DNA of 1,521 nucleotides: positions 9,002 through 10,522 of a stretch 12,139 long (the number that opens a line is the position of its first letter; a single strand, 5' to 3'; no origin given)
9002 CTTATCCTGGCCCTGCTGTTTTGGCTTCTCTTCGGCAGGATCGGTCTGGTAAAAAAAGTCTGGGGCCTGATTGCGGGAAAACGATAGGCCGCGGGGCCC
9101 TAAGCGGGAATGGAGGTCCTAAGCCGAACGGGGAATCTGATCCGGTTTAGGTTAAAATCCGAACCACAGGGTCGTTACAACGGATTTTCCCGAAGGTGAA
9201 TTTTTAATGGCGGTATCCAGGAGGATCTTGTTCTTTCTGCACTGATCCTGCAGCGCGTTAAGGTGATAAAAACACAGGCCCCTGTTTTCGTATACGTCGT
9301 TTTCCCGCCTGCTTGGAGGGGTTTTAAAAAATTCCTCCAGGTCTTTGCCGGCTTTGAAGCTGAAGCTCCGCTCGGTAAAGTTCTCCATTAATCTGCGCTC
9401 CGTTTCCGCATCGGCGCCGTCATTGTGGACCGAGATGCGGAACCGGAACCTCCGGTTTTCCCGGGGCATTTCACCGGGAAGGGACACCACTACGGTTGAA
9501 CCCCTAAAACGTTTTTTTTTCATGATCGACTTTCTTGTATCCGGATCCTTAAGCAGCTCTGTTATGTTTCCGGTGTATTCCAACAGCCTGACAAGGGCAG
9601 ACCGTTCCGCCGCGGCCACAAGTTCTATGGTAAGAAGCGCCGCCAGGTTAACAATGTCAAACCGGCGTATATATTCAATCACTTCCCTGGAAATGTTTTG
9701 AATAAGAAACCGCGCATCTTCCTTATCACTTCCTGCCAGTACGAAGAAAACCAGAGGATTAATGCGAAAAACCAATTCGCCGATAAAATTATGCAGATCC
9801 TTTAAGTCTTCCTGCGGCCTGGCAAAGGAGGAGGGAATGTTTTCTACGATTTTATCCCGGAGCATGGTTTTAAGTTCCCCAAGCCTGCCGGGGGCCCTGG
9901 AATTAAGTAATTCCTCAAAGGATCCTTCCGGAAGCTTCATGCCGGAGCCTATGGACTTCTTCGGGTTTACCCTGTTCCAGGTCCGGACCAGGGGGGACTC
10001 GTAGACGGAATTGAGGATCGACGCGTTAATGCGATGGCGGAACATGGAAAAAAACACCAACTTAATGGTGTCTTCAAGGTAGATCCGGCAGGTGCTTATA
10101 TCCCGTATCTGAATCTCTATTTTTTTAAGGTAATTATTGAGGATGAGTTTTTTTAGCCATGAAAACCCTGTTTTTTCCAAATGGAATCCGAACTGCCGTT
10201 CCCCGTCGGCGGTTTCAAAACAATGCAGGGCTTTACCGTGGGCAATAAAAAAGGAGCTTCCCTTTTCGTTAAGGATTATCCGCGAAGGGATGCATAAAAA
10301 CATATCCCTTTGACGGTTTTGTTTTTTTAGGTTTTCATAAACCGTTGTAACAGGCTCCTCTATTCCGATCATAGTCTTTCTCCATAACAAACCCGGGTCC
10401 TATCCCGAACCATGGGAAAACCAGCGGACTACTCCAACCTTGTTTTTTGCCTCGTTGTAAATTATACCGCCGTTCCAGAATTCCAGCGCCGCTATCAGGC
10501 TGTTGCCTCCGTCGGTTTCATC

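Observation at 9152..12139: Partner-switching cassette (PP2C phosphatase, STAS antagonist, HATPase kinase) whose co-transcribed output gene is a 406-aa protein of unknown type rather than a sigma factor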

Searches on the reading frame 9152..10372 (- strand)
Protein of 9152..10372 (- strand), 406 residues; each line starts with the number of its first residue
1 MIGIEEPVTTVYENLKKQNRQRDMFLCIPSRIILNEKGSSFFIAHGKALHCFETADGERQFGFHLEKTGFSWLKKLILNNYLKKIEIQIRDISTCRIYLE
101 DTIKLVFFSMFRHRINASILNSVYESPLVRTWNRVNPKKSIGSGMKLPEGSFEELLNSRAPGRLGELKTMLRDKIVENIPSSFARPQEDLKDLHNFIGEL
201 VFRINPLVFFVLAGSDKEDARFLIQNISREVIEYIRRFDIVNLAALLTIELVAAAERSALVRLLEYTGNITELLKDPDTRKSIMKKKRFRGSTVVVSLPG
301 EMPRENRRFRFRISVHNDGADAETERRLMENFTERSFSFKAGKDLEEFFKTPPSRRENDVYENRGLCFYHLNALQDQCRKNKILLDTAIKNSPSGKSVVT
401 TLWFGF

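Call 5: search_protein_families(library=pfam, proteins=[window:9152-10372:-], max_evalue=0.1)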
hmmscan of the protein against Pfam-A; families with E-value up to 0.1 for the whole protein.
window:9152-10372:- (406 aa): 0 families

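Call 6: search_protein_families(library=ncbifam, proteins=[window:9152-10372:-], max_evalue=0.1)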
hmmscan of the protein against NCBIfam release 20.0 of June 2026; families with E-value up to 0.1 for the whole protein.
window:9152-10372:- (406 aa): 0 families

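Call 7: find_homologous_proteins(query=window:9152-10372:-, max_evalue=0.001)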
Query window:9152-10372:- (406 aa): 72 proteins with E <= 0.001 among 6943 candidates.
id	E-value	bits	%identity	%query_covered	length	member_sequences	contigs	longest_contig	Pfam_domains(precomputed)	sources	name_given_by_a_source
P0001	4.1e-269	910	100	100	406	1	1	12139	PF26329.1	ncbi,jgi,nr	ncbi:MAG: hypothetical protein LBP60_04870 [Spirochaetaceae bacterium]|jgi:hypothetical protein|nr:h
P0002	6.4e-231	784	86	100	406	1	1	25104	PF26329.1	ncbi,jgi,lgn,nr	ncbi:MAG: hypothetical protein LBE02_00525 [Spirochaetaceae bacterium]|jgi:hypothetical protein|nr:h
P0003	1.8e-206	703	77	100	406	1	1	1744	PF26329.1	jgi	jgi:hypothetical protein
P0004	4.5e-200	682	75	100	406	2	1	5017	PF26329.1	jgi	jgi:hypothetical protein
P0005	1.9e-195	667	74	100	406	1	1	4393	PF26329.1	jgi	jgi:hypothetical protein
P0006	3.0e-194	663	74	100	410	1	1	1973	PF26329.1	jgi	jgi:hypothetical protein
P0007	3.8e-194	663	73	100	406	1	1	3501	PF26329.1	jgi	jgi:hypothetical protein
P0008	5.3e-194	662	73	100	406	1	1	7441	PF26329.1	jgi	jgi:hypothetical protein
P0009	1.2e-191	655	72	100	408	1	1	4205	PF26329.1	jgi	jgi:hypothetical protein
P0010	3.0e-189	647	73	100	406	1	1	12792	PF26329.1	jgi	jgi:hypothetical protein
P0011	4.1e-188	643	71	100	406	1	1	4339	PF26329.1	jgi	jgi:hypothetical protein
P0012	1.2e-187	641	70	100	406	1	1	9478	PF26329.1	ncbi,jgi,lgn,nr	ncbi:MAG: hypothetical protein LBG42_07695 [Treponema sp.]|jgi:hypothetical protein|nr:hypothetical 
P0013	3.7e-187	640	71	99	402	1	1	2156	PF26329.1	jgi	jgi:hypothetical protein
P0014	8.4e-186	635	71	100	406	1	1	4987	PF26329.1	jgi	jgi:hypothetical protein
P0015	1.5e-183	628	70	100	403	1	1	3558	PF26329.1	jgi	jgi:hypothetical protein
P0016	1.5e-179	615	68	100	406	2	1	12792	PF26329.1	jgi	jgi:hypothetical protein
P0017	1.5e-177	608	68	100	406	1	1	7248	PF26329.1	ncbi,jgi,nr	ncbi:MAG: hypothetical protein LBP29_04565 [Treponema sp.]|jgi:hypothetical protein|nr:hypothetical 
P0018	1.6e-177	608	67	100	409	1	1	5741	PF26329.1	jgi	jgi:hypothetical protein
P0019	2.3e-177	608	66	100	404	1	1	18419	PF26329.1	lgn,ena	-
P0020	4.5e-176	603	66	100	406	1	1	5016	PF26329.1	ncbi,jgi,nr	ncbi:MAG: hypothetical protein LBG10_00880 [Treponema sp.]|jgi:hypothetical protein|nr:hypothetical 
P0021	1.5e-175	602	68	100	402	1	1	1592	PF26329.1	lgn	-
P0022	1.6e-175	602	66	98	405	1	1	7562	PF26329.1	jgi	jgi:hypothetical protein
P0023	6.5e-173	593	67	100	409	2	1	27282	PF26329.1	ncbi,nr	ncbi:MAG: hypothetical protein LBI67_05465 [Treponema sp.]|nr:hypothetical protein [Treponema sp.]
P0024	3.5e-172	591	68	96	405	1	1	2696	PF26329.1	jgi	jgi:hypothetical protein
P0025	1.1e-169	582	68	93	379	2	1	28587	PF26329.1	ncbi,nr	ncbi:MAG: hypothetical protein LBO80_07005 [Treponema sp.]|nr:hypothetical protein [Treponema sp.]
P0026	1.6e-169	582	66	96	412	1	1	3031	PF26329.1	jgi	jgi:hypothetical protein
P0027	3.4e-168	577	62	100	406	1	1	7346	PF26329.1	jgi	jgi:hypothetical protein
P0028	1.2e-167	576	65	96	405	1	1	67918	PF26329.1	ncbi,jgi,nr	ncbi:MAG: hypothetical protein LBJ31_03045 [Treponema sp.]|jgi:hypothetical protein|nr:hypothetical 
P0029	2.7e-167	574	63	100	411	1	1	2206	PF26329.1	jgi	jgi:hypothetical protein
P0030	2.8e-165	568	62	100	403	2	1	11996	PF26329.1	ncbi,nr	ncbi:MAG: hypothetical protein LBQ57_00655 [Spirochaetales bacterium]|nr:hypothetical protein [Spiro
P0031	1.1e-163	563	71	88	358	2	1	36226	PF26329.1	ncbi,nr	ncbi:MAG: hypothetical protein LBK74_06390 [Treponema sp.]|nr:hypothetical protein [Treponema sp.]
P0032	1.9e-163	562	63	100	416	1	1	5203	PF26329.1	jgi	jgi:hypothetical protein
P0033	4.4e-163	561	67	95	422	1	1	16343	PF26329.1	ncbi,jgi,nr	ncbi:MAG: hypothetical protein LBI67_12760 [Treponema sp.]|jgi:hypothetical protein|nr:hypothetical 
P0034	8.5e-163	560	64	100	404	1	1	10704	PF26329.1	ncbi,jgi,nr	ncbi:MAG: hypothetical protein LBQ55_08485 [Treponema sp.]|jgi:hypothetical protein|nr:hypothetical 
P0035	2.5e-162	558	64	100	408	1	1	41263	PF26329.1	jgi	jgi:hypothetical protein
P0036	5.0e-162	557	62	97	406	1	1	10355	PF26329.1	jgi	jgi:hypothetical protein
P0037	4.1e-161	554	65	95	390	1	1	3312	PF26329.1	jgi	jgi:hypothetical protein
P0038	4.3e-159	548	61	100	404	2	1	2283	PF26329.1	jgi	jgi:hypothetical protein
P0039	3.1e-157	541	60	100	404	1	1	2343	PF26329.1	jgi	jgi:hypothetical protein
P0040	6.5e-155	534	59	100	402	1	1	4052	PF26329.1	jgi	jgi:hypothetical protein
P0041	2.3e-153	529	59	100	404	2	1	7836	PF26329.1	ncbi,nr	ncbi:MAG: hypothetical protein LBT33_08410 [Spirochaetia bacterium]|nr:hypothetical protein [Spiroch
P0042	2.9e-147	509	62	96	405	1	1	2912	PF26329.1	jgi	jgi:hypothetical protein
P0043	4.5e-144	498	55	98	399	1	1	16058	PF26329.1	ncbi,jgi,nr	ncbi:MAG: hypothetical protein LBS57_12495 [Treponema sp.]|jgi:hypothetical protein|nr:hypothetical 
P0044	4.3e-143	495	60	95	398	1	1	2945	PF26329.1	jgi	jgi:hypothetical protein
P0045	2.1e-138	479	57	97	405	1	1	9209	PF26329.1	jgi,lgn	jgi:hypothetical protein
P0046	4.9e-135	468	55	100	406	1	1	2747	PF26329.1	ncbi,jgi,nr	ncbi:MAG: hypothetical protein LBF77_06555 [Spirochaetaceae bacterium]|jgi:hypothetical protein|nr:h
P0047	2.4e-134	466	56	97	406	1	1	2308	PF26329.1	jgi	jgi:hypothetical protein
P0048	2.3e-131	456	55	96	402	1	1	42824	PF26329.1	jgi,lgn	jgi:hypothetical protein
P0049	2.8e-129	449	55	96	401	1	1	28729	PF26329.1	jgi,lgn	jgi:hypothetical protein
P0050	1.9e-128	447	53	97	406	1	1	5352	PF26329.1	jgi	jgi:hypothetical protein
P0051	3.0e-126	439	54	95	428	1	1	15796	PF26329.1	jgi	jgi:hypothetical protein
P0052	2.0e-124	433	54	94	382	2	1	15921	PF26329.1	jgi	jgi:hypothetical protein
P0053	1.2e-122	427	53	94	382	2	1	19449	PF26329.1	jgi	jgi:hypothetical protein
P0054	2.5e-121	423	50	99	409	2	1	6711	PF26329.1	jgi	jgi:hypothetical protein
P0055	2.6e-121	423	53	94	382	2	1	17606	PF26329.1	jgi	jgi:hypothetical protein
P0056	2.5e-113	397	75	61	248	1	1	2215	PF26329.1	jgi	jgi:hypothetical protein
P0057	2.2e-110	387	47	97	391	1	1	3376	PF26329.1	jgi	jgi:hypothetical protein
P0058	4.3e-108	380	47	96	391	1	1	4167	PF26329.1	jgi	jgi:hypothetical protein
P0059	1.2e-96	342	58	69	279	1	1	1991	PF26329.1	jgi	jgi:hypothetical protein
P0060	1.0e-94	336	70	54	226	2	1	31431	PF26329.1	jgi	jgi:hypothetical protein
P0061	5.8e-94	333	45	100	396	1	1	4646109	PF26329.1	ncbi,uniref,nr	ncbi:hypothetical protein [Breznakiella homolactica]|uniref:Uncharacterized protein n=1 Tax=Breznaki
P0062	1.6e-86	309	41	96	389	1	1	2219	PF26329.1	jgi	jgi:hypothetical protein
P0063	2.2e-86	308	40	97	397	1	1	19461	PF26329.1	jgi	jgi:hypothetical protein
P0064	4.7e-86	307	41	97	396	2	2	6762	PF26329.1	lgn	-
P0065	1.6e-79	286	39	95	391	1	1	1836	PF26329.1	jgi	jgi:hypothetical protein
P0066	1.8e-78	282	39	93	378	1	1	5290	PF26329.1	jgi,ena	-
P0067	1.6e-76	276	38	97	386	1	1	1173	PF26329.1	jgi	jgi:hypothetical protein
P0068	5.5e-69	251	38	90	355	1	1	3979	PF26329.1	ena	-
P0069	1.4e-67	246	40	80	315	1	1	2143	PF26329.1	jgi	jgi:hypothetical protein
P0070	1.2e-65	240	38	83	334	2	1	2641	PF26329.1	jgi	jgi:hypothetical protein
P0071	8.4e-64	234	37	83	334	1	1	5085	PF26329.1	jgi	-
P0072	2.6e-49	186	42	55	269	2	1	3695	PF26329.1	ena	-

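Call 8: search_solved_structures(query=window:9152-10372:-, max_evalue=10)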
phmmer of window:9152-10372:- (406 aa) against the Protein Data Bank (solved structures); distinct sequences matched with E-value up to 10: 1.
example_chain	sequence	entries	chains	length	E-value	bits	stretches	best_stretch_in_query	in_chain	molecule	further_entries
21ft_A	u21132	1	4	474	1.7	10.5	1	261-349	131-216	Gamma-aminobutyrate transaminase POP2, mitochondrial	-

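Call 14: find_encoding_contigs(protein=P0061, flank=8000, max_places=2)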
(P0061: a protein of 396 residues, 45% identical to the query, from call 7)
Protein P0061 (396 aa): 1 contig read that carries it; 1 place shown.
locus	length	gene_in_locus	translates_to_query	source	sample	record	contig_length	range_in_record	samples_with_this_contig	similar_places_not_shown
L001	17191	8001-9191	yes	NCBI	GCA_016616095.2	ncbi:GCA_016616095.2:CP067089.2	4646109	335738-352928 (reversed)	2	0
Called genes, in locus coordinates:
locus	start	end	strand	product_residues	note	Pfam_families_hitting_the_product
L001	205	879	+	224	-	PF00072:Response_reg, PF00486:Trans_reg_C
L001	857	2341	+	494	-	PF00672:HAMP, PF00512:HisKA, PF02518:HATPase_c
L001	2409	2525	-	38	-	-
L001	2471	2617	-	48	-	-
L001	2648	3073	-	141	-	PF06983:3-dmu-9_3-mt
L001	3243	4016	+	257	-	PF00376:MerR, PF13411:MerR_1, PF07739:TipAS (weak)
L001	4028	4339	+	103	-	PF13239:2TM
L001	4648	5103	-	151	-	PF02082:Rrf2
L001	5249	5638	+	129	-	PF07883:Cupin_2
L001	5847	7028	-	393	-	PF07228:SpoIIE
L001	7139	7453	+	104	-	PF01740:STAS, PF13466:STAS_2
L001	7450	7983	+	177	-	-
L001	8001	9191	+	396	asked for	PF26329:DUF8084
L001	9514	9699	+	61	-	PF00563:EAL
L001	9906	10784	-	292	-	-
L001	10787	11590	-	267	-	PF01661:Macro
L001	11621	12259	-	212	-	PF00881:Nitroreductase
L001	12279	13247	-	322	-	PF08240:ADH_N, PF00107:ADH_zinc_N, PF13602:ADH_zinc_N_2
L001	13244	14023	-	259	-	PF00005:ABC_tran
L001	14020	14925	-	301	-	PF04069:OpuAC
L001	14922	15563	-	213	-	PF00528:BPD_transp_1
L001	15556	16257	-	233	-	PF01243:PNPOx_N, PF13183:Fer4_8 (faint), PF13237:Fer4_10 (weak), PF12838:Fer4_7, PF13187:Fer4_9 (weak), PF14697:Fer4_21 (weak), PF00037:Fer4 (weak), PF12837:Fer4_6 (weak), +5 more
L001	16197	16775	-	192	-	PF01613:Flavin_Reduct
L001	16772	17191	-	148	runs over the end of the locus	PF01047:MarR, PF12802:MarR_2, PF13412:HTH_24 (weak)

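Call 15: find_encoding_contigs(protein=P0063, flank=8000, max_places=2)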
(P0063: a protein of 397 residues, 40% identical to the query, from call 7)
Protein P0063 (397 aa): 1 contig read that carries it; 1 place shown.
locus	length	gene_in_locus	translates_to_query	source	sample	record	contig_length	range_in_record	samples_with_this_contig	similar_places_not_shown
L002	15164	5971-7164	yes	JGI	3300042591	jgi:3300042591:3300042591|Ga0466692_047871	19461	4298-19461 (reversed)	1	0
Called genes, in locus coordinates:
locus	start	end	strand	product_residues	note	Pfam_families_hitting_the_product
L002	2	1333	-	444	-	?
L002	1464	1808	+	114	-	PF12844:HTH_19, PF13560:HTH_31, PF01381:HTH_3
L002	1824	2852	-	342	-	PF00027:cNMP_binding, PF00990:GGDEF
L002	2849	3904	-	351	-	PF00027:cNMP_binding, PF00990:GGDEF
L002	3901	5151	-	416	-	PF07228:SpoIIE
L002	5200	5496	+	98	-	PF01740:STAS, PF13466:STAS_2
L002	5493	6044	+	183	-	-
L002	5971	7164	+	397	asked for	PF26329:DUF8084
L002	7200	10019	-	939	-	PF02743:dCache_1 (weak), PF00512:HisKA, PF02518:HATPase_c, PF00072:Response_reg, PF01627:Hpt (faint)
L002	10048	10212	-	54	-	-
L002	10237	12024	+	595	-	PF07973:tRNA_SAD, PF00587:tRNA-synt_2b, PF03129:HGTP_anticodon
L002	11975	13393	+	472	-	PF01229:Glyco_hydro_39 (weak)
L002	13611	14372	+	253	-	PF08220:HTH_DeoR, PF08279:HTH_11 (weak), PF25213:HVO_A0261_N (weak), PF00455:DeoRC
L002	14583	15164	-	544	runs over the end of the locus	PF01921:tRNA-synt_1f, PF01406:tRNA-synt_1e (faint), PF09334:tRNA-synt_1g (faint)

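Call 17: find_encoding_contigs(protein=P0028, flank=8000, max_places=2)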
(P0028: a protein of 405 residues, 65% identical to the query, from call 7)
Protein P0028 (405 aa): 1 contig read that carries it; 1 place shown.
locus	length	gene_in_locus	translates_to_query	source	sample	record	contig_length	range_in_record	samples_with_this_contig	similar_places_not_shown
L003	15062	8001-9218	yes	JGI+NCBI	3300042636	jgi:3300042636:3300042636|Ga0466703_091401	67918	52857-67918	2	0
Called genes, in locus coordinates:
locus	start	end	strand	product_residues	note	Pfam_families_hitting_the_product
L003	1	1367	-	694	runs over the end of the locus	PF00501:AMP-binding, PF22818:ApeI-like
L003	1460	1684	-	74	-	-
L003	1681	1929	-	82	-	PF00550:PP-binding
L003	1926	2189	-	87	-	PF00550:PP-binding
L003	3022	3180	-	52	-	PF02452:PemK_toxin (weak)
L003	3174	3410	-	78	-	PF04014:MazE_antitoxin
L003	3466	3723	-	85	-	-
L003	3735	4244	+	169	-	PF05163:DinB, PF12867:DinB_2 (weak)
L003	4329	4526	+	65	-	-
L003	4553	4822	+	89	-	-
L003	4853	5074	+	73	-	-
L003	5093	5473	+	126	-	PF05168:HEPN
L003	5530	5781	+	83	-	PF01909:NTP_transf_2, PF18765:Polbeta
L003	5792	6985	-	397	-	PF00571:CBS (faint), PF07228:SpoIIE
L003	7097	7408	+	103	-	PF01740:STAS, PF13466:STAS_2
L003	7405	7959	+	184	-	-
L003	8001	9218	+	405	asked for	PF26329:DUF8084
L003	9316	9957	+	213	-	-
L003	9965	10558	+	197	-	PF01330:RuvA_N, PF00633:HHH (faint), PF14520:HHH_5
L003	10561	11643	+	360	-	PF05496:RuvB_N, PF13191:AAA_16 (faint), PF20720:nSTAND3 (weak), PF00004:AAA, PF07728:AAA_5 (weak), PF13173:AAA_14 (faint), PF17864:AAA_lid_4, PF05491:WHD_RuvB, +1 more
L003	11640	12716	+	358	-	PF02547:Queuosine_synth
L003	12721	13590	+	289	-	PF01026:TatD_DNase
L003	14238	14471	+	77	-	PF01478:Peptidase_A24 (weak)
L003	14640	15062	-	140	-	PF13683:rve_3, PF13333:rve_2 (weak)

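Call 18: find_encoding_contigs(protein=P0048, flank=8000, max_places=2)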
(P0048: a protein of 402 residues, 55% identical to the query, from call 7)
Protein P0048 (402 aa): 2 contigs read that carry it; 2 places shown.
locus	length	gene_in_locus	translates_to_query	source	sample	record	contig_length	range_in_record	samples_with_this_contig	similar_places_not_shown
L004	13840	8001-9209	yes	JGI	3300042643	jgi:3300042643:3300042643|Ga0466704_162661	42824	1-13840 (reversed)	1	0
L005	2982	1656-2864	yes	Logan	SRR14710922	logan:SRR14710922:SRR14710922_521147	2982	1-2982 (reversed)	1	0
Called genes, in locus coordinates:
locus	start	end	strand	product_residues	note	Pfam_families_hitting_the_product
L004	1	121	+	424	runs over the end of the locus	PF00933:Glyco_hydro_3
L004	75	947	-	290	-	-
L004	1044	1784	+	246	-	PF04474:DUF554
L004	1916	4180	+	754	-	PF08267:Meth_synt_1, PF01717:Meth_synt_2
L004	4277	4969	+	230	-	PF01346:FKBP_N, PF00254:FKBP_C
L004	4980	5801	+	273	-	PF01346:FKBP_N, PF00254:FKBP_C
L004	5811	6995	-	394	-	PF07228:SpoIIE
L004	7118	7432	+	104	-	PF01740:STAS, PF13466:STAS_2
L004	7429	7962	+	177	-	-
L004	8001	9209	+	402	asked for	PF26329:DUF8084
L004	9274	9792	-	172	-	PF00226:DnaJ (weak)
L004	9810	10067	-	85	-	-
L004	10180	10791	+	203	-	-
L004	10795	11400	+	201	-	PF10962:DUF2764 (faint)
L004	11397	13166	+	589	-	PF02874:ATP-synt_ab_N, PF16886:ATP-synt_ab_Xtn, PF00006:ATP-synt_ab, PF22919:ATP-synt_VA_C (weak)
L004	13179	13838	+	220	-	?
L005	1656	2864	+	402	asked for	PF26329:DUF8084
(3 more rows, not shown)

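Call 19: predict_structure(alignment_id=A1)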
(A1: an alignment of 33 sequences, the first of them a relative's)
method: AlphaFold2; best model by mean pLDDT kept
length: 406 residues; sequences in the alignment: 33
mean_pLDDT: 78.4   pTM: 0.80
mean pLDDT of the five models: 78.4, 77.1, 77.1, 76.4, 75.9
residues with pLDDT >= 90: 71; 70-90: 242; 50-70: 62; < 50: 31
segments of 3 or more residues with pLDDT < 50: 1-3, 5-21, 186-188, 333-340
pLDDT, mean of each block of 10 residues (from residue 1): 40 29 75 92 93 83 90 88 90 87 89 84 85 84 65 82 88 87 58 81 87 89 89 85 91 84 72 75 81 85 68 79 66 45 74 67 72 90 86 74 87
secondary structure, 60 per line:
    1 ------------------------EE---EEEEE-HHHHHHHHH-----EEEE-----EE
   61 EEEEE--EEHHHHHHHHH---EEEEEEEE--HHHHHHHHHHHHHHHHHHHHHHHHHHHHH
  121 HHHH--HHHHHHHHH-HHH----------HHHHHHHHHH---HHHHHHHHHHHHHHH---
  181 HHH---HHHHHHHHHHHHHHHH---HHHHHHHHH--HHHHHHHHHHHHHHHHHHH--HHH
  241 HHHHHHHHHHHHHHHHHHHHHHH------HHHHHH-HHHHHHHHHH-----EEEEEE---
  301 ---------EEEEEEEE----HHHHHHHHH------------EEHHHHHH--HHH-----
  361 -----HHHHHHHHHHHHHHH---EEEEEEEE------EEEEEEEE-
elements in order: E30-34 H36-44 E50-53 E59-65 H70-78 E82-89 H92-124 H127-135 H150-159 H163-177 H187-202 H206-214 H217-235 H238-263 H270-275 H277-286 E292-297 E310-317 H322-330 H345-350 H366-380 E384-391 E398-405

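Call 21: search_protein_representatives(alignment_id=A1)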
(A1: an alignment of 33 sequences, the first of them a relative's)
Query: 33 sequences, 402 profile positions. Proteins with E-value up to 0.001 (for the whole library): 244; up to 1e-10: 187; up to 1e-30: 54. The best 150 are listed.
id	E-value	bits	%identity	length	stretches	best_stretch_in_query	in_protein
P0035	3.9e-183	625.1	-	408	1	9-402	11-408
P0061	1.1e-161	554.5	-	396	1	1-402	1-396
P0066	3.6e-156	536.3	-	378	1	20-402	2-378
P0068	2.1e-138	477.8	-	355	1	37-402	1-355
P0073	4.1e-133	460.4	-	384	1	18-402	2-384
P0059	2.3e-120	418.4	-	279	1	126-402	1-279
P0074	2.6e-118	411.6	-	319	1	9-312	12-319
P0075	9.6e-110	383.4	-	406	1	15-402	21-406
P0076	1.3e-107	376.4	-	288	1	108-402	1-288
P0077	5.2e-97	341.5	-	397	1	20-402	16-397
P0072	2.8e-92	325.9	-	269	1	38-265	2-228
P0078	2.8e-82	293.0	-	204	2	261-402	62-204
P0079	1.5e-77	277.4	-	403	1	15-402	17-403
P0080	1.4e-74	267.6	-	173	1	235-402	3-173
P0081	1.3e-73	264.4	-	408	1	16-402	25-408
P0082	9.2e-43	162.9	-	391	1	17-399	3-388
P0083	2.1e-41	158.4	-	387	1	20-402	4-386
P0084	2.1e-41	158.3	-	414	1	15-399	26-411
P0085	4.8e-40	153.9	-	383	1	20-388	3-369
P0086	2.2e-38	148.4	-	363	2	15-251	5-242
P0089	1.2e-37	146.0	-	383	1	18-401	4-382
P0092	9.3e-37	143.1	-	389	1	19-402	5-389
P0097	4.1e-36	141.0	-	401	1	14-393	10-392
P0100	2.0e-35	138.7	-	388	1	18-402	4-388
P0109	2.7e-33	131.7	-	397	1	14-391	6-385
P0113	9.4e-33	129.9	-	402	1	13-402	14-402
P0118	8.8e-31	123.4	-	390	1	20-392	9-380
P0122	2.3e-30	122.0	-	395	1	13-392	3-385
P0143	1.8e-27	112.5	-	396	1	20-389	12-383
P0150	4.7e-26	107.8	-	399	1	17-392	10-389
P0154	7.9e-26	107.1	-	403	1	19-398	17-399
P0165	1.6e-24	102.8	-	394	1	12-388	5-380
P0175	4.5e-22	94.7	-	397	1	18-400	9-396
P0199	3.8e-18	81.8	-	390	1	18-399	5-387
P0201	5.8e-18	81.2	-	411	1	10-391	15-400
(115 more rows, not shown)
